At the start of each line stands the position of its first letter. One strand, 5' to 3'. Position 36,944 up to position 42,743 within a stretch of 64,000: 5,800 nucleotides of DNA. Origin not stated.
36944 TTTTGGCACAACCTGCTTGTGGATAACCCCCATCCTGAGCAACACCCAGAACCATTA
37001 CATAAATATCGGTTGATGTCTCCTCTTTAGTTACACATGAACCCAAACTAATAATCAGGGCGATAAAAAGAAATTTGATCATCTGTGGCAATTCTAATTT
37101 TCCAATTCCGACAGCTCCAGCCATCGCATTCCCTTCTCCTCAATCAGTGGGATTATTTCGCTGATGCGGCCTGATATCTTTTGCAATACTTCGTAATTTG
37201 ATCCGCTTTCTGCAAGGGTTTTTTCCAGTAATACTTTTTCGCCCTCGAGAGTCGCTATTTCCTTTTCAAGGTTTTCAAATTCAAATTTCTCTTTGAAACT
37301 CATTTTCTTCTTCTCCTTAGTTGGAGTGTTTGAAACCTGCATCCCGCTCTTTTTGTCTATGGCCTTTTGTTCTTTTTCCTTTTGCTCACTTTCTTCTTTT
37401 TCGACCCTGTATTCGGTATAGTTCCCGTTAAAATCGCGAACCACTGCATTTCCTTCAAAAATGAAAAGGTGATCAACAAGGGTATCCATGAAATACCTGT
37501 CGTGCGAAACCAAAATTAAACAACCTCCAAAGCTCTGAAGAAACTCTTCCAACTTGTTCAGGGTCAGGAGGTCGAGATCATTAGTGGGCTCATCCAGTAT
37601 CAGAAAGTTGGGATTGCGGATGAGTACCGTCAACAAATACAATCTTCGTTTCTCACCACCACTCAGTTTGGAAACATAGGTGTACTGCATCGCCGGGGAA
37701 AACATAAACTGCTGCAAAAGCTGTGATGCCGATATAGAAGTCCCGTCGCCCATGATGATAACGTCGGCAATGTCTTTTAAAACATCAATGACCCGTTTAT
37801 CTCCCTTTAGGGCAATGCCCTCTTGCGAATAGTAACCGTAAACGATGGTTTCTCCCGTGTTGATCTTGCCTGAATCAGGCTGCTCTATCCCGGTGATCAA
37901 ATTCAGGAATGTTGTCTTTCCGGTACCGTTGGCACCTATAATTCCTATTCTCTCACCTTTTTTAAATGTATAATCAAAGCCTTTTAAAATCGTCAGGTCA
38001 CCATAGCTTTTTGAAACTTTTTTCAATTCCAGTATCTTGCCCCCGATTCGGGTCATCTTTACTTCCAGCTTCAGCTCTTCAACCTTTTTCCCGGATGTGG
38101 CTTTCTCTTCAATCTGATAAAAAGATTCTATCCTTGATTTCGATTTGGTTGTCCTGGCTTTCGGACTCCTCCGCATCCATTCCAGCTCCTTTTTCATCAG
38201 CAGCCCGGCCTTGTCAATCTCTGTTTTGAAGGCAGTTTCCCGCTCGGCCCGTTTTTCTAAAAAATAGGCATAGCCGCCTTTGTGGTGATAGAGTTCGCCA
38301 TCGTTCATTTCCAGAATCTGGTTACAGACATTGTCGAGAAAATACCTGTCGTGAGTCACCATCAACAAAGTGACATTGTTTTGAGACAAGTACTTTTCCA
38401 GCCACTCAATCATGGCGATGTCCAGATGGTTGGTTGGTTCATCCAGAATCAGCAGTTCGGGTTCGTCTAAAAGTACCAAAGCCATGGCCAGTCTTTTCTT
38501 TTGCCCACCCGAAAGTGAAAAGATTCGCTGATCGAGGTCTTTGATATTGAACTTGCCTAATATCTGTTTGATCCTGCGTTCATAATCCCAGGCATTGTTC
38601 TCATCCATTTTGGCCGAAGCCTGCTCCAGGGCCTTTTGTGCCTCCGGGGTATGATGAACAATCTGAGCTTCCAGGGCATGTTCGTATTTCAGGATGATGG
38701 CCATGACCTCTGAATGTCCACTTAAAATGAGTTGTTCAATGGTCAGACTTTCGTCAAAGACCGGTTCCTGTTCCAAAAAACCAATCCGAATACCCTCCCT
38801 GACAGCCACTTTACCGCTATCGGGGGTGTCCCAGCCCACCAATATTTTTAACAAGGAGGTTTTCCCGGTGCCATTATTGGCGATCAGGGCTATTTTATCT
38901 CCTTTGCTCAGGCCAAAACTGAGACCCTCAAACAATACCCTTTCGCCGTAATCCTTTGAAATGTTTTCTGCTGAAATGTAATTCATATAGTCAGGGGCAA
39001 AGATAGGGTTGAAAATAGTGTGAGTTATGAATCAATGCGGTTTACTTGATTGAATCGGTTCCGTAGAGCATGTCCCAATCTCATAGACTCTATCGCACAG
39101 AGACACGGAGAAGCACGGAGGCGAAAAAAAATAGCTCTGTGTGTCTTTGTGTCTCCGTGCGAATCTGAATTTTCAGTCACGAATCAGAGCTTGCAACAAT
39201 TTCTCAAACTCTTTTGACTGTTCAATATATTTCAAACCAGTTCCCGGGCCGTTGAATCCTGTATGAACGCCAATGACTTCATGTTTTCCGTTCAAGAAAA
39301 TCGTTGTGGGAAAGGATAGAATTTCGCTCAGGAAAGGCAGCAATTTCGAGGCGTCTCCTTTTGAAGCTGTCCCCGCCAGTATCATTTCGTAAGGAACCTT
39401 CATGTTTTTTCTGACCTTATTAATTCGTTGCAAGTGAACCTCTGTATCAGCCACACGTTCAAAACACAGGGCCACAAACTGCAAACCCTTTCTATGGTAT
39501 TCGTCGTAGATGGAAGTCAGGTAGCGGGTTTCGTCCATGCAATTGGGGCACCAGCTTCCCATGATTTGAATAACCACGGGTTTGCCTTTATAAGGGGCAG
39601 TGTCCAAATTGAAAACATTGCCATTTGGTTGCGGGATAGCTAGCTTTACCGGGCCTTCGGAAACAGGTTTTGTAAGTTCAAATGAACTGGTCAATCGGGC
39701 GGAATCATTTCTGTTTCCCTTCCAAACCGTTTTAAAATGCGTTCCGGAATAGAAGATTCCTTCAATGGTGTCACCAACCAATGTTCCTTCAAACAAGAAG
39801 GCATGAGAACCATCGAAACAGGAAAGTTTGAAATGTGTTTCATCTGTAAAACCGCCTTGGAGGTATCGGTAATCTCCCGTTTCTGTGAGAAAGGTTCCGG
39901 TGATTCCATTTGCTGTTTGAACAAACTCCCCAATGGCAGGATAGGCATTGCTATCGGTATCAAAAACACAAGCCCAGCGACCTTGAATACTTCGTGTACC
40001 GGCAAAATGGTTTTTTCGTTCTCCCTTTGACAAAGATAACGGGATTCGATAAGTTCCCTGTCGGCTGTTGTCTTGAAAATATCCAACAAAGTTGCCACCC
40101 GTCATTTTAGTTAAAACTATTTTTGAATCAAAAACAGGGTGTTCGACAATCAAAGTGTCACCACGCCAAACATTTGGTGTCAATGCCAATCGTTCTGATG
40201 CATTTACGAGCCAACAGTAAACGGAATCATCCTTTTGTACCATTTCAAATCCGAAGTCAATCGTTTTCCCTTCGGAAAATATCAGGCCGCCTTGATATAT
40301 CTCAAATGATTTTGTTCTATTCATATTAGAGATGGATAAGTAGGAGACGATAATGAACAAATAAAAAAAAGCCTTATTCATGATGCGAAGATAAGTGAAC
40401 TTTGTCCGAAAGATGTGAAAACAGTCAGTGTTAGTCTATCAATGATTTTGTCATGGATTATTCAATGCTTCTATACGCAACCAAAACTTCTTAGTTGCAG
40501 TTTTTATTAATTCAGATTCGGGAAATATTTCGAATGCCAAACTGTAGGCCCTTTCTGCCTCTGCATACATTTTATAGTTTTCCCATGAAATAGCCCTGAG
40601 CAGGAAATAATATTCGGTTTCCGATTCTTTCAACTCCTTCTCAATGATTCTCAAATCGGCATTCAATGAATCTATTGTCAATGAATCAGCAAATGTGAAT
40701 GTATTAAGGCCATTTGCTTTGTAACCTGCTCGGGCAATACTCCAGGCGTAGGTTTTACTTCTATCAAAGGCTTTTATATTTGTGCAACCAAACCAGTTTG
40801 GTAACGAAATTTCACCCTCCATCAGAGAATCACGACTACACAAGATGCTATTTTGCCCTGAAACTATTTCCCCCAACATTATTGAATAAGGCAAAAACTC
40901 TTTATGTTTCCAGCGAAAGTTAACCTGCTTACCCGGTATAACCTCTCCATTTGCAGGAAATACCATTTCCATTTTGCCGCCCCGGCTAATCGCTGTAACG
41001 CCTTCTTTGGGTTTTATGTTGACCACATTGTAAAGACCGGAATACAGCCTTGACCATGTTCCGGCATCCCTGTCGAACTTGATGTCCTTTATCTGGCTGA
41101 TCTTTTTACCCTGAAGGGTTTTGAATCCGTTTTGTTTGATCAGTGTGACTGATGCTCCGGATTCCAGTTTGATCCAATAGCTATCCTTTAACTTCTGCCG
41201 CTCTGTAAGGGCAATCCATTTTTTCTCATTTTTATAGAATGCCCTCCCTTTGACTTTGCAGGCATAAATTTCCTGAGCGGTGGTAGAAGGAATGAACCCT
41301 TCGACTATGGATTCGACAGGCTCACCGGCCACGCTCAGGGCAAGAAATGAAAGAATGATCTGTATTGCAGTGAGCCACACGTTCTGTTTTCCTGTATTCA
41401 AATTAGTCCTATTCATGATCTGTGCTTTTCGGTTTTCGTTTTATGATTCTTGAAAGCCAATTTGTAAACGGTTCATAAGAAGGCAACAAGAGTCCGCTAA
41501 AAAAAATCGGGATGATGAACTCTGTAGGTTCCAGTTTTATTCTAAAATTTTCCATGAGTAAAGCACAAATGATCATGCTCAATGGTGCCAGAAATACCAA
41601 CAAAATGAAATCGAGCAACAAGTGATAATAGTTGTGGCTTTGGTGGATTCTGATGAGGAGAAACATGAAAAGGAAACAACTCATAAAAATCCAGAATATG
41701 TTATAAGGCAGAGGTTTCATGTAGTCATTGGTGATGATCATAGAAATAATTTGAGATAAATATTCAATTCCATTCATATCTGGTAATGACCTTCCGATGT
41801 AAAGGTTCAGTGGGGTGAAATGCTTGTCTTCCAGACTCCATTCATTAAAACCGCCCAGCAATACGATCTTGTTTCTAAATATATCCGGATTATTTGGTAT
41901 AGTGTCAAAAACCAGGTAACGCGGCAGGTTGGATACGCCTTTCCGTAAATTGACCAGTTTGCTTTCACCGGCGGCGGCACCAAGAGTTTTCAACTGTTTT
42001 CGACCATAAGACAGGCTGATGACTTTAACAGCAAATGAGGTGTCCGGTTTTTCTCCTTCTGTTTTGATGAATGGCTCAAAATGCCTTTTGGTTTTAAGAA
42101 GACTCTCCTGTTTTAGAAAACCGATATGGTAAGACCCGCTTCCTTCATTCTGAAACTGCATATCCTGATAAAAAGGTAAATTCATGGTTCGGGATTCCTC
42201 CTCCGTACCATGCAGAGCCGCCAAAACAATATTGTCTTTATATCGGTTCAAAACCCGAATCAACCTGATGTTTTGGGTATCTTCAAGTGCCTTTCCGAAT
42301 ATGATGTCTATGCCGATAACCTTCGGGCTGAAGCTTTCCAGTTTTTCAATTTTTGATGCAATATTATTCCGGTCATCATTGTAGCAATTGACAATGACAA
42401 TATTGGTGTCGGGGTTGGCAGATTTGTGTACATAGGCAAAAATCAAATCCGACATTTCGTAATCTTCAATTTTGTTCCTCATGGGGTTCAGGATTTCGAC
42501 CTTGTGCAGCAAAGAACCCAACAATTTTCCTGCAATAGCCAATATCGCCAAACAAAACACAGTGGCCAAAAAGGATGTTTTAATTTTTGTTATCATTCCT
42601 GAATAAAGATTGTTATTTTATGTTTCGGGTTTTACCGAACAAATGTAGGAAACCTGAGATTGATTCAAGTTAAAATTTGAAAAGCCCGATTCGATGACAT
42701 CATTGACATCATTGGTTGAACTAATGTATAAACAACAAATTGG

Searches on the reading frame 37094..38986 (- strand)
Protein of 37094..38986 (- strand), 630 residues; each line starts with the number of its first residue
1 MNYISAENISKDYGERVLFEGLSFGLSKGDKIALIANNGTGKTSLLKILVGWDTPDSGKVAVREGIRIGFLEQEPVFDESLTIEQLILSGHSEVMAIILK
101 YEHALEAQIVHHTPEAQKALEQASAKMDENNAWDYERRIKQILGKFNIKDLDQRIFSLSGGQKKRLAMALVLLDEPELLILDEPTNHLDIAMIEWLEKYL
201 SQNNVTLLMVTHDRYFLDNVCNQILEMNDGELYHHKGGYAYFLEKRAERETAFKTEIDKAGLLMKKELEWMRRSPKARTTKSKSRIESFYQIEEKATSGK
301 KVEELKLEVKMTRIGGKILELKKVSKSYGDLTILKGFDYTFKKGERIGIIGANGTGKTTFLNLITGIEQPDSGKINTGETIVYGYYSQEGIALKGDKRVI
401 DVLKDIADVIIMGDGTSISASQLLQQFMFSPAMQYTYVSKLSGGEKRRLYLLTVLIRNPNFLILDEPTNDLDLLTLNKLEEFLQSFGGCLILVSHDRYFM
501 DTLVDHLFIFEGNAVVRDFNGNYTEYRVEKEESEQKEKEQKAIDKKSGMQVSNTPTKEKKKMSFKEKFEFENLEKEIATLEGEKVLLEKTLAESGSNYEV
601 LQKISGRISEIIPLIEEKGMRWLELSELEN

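Call 30: find_encoding_contigs(protein=window:37094-38986:-, flank=8000, max_places=4)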
Protein window:37094-38986:- (630 aa): no gene with exactly this product is on record in the collection.

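Call 62: search_protein_families(library=pfam, proteins=[window:37094-38983:-], max_evalue=0.001)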
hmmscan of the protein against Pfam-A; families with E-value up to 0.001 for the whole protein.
window:37094-38983:- (629 aa): 7 families
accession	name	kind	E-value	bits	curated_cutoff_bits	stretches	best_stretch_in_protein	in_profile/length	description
PF00005.33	ABC_tran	-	2.4e-49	167.9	25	2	19-185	2-137/137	ABC transporter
PF13304.12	AAA_21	-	1.4e-16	61.9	27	2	149-217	230-304/304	AAA domain, putative AbiEii toxin, Type IV TA system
PF16326.10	ABC_tran_CTD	-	6.4e-16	58.8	32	1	560-626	1-69/69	ABC transporter C-terminal domain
PF12848.13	ABC_tran_Xtn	-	1.7e-08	34.9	25.9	1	224-297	1-76/85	ABC transporter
PF00006.31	ATP-synt_ab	-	2.7e-05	24.4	29.5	0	339-364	10-35/213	ATP synthase alpha/beta family, nucleotide-binding domain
PF02463.25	SMC_N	-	5e-05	23.3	40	1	136-224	121-209/220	RecF/RecN/SMC N terminal domain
PF13401.12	AAA_22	-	0.00068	20.4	27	0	31-206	8-118/130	AAA domain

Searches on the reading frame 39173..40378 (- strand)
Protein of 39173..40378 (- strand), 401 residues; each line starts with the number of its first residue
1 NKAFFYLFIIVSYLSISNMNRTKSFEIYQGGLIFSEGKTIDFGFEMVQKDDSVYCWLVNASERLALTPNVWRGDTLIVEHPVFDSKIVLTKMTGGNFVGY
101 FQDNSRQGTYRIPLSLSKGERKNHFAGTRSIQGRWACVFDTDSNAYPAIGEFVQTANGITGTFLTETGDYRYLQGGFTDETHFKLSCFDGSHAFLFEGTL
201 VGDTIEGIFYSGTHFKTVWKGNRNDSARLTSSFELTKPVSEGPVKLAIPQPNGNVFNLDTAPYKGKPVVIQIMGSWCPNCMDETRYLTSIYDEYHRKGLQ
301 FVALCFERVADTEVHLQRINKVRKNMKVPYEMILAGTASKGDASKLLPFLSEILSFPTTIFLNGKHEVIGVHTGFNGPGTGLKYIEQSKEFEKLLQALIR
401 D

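Call 62: search_protein_families(library=pfam, proteins=[window:39173-40378:-], max_evalue=0.001)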
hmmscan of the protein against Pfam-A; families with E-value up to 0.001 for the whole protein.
window:39173-40378:- (401 aa): 2 families
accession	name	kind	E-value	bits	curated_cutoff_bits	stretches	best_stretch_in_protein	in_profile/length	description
PF08534.16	Redoxin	-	3.5e-10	40.3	26.6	1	251-377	16-137/148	Redoxin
PF00578.27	AhpC-TSA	-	2.2e-07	31.3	26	1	252-334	14-88/124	AhpC/TSA family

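Call 86: search_protein_families(library=ncbifam, proteins=[window:39173-40378:-], max_evalue=0.00001)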
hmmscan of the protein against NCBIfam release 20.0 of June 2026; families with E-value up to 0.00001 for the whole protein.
window:39173-40378:- (401 aa): 2 families
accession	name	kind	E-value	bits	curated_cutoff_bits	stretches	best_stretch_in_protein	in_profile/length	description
NF002854.0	PRK03147.1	subfamily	5.1e-09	36.3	170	1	260-375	57-159/176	thiol-disulfide oxidoreductase ResA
NF041202.1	StoA_CxxC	exception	4.9e-07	29.8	210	1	261-374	48-150/163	endospore biogenesis thiol-disulfide oxidoreductase StoA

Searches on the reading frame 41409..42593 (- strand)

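Call 62: search_protein_families(library=pfam, proteins=[window:41409-42593:-], max_evalue=0.001)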
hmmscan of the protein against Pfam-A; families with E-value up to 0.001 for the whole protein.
window:41409-42593:- (394 aa): 1 family
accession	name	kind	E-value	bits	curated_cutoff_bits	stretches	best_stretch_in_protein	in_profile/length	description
PF05226.16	CHASE2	-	3.7e-15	56.6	26.3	1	74-308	53-254/257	CHASE2 domain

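Call 86: search_protein_families(library=ncbifam, proteins=[window:41409-42593:-], max_evalue=0.00001)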
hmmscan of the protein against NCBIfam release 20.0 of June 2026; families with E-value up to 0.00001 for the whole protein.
window:41409-42593:- (394 aa): 0 families
